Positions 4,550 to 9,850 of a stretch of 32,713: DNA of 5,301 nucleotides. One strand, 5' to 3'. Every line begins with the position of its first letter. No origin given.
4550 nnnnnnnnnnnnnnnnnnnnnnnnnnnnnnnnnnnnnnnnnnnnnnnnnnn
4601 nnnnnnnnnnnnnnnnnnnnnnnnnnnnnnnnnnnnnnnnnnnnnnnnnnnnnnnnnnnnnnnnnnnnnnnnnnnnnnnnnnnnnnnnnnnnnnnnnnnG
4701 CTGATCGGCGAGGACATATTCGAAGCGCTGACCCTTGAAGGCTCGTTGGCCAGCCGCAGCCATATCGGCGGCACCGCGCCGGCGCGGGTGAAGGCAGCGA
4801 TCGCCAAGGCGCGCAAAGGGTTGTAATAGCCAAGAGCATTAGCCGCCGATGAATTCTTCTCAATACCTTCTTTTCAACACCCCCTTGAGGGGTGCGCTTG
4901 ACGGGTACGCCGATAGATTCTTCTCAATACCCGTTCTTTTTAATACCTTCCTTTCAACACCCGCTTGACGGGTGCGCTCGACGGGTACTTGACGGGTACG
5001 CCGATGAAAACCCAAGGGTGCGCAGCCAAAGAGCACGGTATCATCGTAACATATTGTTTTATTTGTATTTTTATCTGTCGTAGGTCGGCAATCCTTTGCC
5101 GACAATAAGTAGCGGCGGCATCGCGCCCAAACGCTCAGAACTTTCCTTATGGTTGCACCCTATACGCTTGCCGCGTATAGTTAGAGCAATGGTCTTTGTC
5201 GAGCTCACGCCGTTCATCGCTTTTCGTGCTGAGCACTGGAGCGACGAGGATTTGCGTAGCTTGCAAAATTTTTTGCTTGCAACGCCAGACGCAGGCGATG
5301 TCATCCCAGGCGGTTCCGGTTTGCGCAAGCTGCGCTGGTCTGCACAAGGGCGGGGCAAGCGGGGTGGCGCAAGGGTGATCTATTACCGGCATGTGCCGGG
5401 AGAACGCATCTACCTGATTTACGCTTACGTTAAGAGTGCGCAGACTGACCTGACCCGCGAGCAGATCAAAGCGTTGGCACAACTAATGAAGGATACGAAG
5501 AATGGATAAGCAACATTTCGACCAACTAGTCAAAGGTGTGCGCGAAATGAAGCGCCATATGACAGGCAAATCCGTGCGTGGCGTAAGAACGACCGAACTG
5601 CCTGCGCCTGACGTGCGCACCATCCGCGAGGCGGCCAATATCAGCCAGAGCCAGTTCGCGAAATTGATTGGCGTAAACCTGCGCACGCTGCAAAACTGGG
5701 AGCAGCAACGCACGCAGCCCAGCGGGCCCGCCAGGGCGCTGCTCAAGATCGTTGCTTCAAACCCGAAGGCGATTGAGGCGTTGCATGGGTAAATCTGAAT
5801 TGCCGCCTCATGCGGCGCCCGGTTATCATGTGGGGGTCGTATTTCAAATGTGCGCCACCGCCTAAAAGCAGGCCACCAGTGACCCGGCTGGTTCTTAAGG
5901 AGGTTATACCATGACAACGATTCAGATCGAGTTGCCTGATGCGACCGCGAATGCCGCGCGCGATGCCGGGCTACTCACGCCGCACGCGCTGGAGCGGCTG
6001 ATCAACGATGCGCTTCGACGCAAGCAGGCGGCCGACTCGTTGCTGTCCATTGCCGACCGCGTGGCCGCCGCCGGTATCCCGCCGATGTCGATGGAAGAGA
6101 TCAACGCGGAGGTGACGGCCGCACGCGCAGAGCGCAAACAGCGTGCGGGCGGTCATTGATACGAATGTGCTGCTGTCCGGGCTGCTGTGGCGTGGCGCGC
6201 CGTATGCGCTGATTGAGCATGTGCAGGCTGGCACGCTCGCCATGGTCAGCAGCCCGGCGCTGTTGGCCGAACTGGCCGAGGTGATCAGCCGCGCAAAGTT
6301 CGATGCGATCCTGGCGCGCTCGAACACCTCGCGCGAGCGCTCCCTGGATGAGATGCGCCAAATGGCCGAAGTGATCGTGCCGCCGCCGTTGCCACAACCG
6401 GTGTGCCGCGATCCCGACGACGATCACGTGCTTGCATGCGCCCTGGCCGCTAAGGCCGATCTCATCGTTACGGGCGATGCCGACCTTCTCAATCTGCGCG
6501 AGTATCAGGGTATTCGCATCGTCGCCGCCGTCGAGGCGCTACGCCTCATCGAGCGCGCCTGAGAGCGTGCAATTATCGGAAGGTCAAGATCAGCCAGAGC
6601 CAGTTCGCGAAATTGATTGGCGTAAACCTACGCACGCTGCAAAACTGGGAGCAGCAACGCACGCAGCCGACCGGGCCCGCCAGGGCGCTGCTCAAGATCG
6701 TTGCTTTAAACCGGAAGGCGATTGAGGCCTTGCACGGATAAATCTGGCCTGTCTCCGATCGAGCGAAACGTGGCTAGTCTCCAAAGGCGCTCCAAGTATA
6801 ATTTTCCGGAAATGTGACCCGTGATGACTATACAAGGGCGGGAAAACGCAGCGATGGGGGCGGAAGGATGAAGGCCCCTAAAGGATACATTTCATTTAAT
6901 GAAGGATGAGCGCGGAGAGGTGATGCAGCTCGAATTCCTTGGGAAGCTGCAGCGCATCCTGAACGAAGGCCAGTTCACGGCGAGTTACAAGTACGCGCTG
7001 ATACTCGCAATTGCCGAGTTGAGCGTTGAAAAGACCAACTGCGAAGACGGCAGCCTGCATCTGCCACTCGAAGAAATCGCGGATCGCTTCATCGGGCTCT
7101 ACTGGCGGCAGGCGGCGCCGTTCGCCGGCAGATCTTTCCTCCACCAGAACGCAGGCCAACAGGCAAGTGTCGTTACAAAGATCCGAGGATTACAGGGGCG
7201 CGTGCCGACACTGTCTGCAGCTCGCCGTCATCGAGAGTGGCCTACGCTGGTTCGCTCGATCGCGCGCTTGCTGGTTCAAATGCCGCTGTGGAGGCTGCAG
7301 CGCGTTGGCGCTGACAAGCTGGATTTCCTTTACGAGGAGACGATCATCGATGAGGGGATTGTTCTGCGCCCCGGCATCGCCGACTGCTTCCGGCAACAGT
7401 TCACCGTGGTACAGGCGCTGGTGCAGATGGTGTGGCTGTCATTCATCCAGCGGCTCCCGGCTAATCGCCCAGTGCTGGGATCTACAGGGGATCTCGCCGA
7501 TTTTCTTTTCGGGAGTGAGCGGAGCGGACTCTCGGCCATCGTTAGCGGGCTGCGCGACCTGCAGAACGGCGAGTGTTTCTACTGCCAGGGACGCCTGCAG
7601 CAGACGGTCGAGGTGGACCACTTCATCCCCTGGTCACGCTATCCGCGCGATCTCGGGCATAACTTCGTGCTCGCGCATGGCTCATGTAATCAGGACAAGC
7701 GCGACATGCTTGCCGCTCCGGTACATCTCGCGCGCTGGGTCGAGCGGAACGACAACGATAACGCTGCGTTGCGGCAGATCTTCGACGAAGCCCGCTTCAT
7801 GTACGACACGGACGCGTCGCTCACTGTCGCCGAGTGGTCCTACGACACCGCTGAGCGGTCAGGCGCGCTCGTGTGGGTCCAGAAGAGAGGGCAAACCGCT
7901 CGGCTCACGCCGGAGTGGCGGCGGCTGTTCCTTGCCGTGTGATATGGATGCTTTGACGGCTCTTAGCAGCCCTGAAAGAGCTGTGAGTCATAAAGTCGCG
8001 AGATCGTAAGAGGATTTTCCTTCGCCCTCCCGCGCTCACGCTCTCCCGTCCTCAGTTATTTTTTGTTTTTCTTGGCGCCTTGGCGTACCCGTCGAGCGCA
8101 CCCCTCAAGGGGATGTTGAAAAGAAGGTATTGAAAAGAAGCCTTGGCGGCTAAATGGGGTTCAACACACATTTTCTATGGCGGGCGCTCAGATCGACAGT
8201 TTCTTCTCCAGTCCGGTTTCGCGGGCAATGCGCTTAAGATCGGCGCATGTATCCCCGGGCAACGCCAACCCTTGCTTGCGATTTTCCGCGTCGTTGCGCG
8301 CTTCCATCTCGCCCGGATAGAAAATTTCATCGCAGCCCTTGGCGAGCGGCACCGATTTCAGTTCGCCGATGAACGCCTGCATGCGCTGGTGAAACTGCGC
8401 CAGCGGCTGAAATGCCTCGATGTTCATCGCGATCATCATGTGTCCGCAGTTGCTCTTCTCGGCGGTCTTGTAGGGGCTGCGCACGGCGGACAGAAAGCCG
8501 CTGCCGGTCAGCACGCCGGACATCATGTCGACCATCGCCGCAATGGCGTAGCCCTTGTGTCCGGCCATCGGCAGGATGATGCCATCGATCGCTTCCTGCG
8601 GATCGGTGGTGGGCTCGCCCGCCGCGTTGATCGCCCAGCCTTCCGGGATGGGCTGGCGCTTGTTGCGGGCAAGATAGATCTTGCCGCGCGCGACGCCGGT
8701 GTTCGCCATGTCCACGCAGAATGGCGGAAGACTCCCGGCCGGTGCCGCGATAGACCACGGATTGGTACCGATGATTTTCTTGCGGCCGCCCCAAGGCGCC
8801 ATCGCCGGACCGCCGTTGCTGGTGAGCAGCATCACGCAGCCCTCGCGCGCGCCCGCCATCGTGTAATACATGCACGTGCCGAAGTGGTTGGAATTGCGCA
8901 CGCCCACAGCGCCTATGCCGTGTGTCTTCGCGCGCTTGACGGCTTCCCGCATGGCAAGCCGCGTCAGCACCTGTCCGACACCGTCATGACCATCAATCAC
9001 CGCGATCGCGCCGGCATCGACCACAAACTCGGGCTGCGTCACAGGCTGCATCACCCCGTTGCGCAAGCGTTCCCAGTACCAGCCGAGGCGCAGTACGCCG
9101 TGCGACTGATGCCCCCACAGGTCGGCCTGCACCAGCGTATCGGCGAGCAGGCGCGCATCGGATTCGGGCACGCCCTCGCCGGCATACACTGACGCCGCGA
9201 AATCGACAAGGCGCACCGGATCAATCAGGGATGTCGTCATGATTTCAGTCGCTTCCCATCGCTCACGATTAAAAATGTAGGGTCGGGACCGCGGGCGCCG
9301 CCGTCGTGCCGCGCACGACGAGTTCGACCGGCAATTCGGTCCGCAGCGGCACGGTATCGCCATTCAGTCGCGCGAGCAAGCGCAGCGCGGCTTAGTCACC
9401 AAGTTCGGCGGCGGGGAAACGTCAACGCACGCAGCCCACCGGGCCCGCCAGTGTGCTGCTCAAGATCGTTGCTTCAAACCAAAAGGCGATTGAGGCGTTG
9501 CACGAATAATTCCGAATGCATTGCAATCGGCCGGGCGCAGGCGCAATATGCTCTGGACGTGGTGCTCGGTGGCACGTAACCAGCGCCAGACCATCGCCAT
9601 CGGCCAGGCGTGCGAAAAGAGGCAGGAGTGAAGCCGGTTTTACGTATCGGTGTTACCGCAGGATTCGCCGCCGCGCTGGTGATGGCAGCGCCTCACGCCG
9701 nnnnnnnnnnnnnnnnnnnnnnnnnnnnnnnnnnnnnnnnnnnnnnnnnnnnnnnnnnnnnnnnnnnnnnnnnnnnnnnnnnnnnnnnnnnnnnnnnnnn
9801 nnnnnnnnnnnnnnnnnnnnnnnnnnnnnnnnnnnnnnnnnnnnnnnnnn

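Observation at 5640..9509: Three same-orientation copies of the higA 3' end within 4 kb: one intact gene plus two 5'-truncated relics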

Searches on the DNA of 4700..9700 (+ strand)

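Call 57: search_rna_families(source=window, start=4700, end=9700, threshold=evalue, max_evalue=1)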
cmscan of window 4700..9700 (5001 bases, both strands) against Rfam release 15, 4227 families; matches with E-value up to 1: 0.
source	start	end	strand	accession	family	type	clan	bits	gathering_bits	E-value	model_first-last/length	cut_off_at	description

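Call 60: search_dna_similar(query=window:5120-6830:+, collection=plasmids, mode=distant, max_rows=15)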
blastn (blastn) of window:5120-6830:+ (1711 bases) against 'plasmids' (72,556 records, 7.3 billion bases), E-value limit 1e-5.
Records with a match: 1; places in all: 1; records where one place covers at least 80% of the query: 0.
Best place of each record, by identity: 60-80% 1.
By first word of the organism name: Azotobacter 1.
By predicted mobility (MOB-suite, as given by PLSDB): mobilizable 1.
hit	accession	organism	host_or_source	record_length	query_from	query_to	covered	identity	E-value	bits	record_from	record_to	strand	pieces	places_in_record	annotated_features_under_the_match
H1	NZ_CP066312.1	Azotobacter chroococcum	single,soil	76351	172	267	6%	75.3%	6e-6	62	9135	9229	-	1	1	none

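Call 61: search_dna_similar(query=window:5120-6830:+, collection=phages, mode=distant, max_rows=10)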
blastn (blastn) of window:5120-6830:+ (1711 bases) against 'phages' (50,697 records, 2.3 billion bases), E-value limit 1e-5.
No match.

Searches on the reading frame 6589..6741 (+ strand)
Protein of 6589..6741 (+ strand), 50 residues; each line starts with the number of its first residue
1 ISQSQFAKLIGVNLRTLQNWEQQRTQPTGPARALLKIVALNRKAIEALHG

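Call 5: search_protein_families(library=pfam, proteins=[window:6589-6741:+], max_evalue=0.01)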
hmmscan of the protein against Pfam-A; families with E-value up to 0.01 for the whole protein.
window:6589-6741:+ (50 aa): 4 families
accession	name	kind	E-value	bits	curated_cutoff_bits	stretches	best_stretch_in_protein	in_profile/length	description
PF01381.28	HTH_3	-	5.7e-05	23.5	23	1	1-29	10-38/55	Helix-turn-helix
PF20432.4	Xre-like-HTH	-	0.004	17.9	25.8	1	1-30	24-52/63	Antitoxin Xre-like helix-turn-helix domain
PF00376.29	MerR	-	0.0055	16.9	28.2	1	4-23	3-22/38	MerR family regulatory protein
PF13560.12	HTH_31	-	0.0091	16.7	27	1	2-34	16-50/64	Helix-turn-helix domain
